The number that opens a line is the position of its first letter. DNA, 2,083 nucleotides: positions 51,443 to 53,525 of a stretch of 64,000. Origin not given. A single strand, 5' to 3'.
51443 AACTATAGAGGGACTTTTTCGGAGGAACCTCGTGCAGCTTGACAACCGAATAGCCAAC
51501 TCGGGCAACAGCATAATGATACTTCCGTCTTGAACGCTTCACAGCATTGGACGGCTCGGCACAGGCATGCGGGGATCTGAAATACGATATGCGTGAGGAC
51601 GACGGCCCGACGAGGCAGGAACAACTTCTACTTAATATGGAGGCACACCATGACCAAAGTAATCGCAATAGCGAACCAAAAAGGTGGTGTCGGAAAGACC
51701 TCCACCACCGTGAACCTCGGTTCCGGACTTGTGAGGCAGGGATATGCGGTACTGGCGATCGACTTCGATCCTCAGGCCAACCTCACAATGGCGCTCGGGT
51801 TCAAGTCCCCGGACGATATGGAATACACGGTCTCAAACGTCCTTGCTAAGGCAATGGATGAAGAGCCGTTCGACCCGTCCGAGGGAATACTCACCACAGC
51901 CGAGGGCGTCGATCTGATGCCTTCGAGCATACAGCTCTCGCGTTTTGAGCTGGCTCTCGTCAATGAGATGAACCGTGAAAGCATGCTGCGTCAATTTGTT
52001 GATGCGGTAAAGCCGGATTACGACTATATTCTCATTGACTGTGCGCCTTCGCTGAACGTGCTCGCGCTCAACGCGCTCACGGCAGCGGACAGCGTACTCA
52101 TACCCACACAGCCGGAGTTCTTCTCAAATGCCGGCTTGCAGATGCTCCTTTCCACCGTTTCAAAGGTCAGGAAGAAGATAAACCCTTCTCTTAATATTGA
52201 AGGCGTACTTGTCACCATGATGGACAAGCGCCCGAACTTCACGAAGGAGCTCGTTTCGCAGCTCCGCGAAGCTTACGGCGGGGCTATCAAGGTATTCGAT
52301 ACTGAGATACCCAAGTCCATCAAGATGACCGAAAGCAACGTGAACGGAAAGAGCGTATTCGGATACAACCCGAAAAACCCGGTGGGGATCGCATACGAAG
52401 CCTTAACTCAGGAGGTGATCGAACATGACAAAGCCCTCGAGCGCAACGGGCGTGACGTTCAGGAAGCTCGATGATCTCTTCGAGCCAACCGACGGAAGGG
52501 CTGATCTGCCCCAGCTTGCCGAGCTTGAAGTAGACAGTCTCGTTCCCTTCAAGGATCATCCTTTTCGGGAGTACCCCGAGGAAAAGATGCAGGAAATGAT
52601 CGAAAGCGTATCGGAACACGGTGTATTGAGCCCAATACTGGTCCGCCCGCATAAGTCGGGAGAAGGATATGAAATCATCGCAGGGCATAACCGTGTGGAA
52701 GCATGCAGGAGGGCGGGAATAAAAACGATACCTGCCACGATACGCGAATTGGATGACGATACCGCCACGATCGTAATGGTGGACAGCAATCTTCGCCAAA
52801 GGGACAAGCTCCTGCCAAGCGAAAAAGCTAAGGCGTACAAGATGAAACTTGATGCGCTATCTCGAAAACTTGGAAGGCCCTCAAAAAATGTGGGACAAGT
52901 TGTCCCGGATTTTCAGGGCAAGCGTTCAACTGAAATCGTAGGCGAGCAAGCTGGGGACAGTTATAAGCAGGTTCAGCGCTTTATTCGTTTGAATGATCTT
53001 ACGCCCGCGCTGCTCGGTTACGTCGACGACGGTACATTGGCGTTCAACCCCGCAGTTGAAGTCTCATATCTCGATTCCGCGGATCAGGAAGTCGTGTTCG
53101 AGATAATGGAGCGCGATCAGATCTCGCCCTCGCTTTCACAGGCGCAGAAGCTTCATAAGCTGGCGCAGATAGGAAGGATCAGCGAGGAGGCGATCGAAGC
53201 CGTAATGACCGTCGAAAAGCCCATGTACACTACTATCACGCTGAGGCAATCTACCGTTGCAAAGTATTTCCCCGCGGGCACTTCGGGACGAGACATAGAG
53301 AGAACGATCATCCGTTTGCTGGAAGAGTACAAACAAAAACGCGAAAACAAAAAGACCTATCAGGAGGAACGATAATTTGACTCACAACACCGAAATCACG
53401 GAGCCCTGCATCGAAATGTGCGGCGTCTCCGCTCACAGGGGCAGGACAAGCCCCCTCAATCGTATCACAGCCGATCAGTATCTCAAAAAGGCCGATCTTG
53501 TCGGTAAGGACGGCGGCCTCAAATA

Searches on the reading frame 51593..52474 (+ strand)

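Call 62: search_protein_families(library=pfam, proteins=[window:51593-52474:+], max_evalue=0.001)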
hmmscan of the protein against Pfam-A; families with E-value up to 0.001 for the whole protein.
window:51593-52474:+ (293 aa): 7 families
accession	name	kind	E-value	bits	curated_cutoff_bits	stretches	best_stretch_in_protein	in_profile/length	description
PF13614.12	AAA_31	-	8.5e-58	195.6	27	1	21-202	1-177/177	AAA domain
PF01656.29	CbiA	-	1.9e-26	92.9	25.4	1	24-254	1-124/125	CobQ/CobB/MinD/ParA nucleotide binding domain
PF10609.15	ParA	-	7.1e-12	45.7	27.1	1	20-275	2-245/246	NUBPL iron-transfer P-loop NTPase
PF09140.17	MipZ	-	9.3e-11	42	20.7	1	23-61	2-40/262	ATPase MipZ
PF00142.24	Fer4_NifH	-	5.3e-10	39.6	25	1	29-282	7-251/271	4Fe-4S iron sulfur cluster binding proteins, NifH/frxC family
PF06564.18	CBP_BcsQ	-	7e-10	39.3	21.3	1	22-176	2-149/234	Cellulose biosynthesis protein BcsQ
PF02374.21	ArsA_ATPase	-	3.2e-07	30.3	24.3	1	29-162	8-144/305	Anion-transporting ATPase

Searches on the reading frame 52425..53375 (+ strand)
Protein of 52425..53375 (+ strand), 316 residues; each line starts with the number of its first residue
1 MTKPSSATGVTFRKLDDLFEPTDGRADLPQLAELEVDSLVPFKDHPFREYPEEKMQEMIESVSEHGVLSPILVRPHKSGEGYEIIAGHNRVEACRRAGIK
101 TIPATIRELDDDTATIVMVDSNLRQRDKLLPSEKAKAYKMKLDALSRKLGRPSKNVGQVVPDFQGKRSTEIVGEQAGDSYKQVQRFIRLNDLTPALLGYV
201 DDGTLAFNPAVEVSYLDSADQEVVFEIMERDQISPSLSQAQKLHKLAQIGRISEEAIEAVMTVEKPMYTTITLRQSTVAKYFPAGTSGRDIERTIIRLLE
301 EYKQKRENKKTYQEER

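Call 62: search_protein_families(library=pfam, proteins=[window:52425-53375:+], max_evalue=0.001)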
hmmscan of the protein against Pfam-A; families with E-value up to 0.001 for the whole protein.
window:52425-53375:+ (316 aa): 1 family
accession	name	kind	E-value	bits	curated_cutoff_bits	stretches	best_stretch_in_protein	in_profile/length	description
PF02195.25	ParB_N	-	5.9e-21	74.8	26.3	1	30-119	2-90/95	ParB N-terminal domain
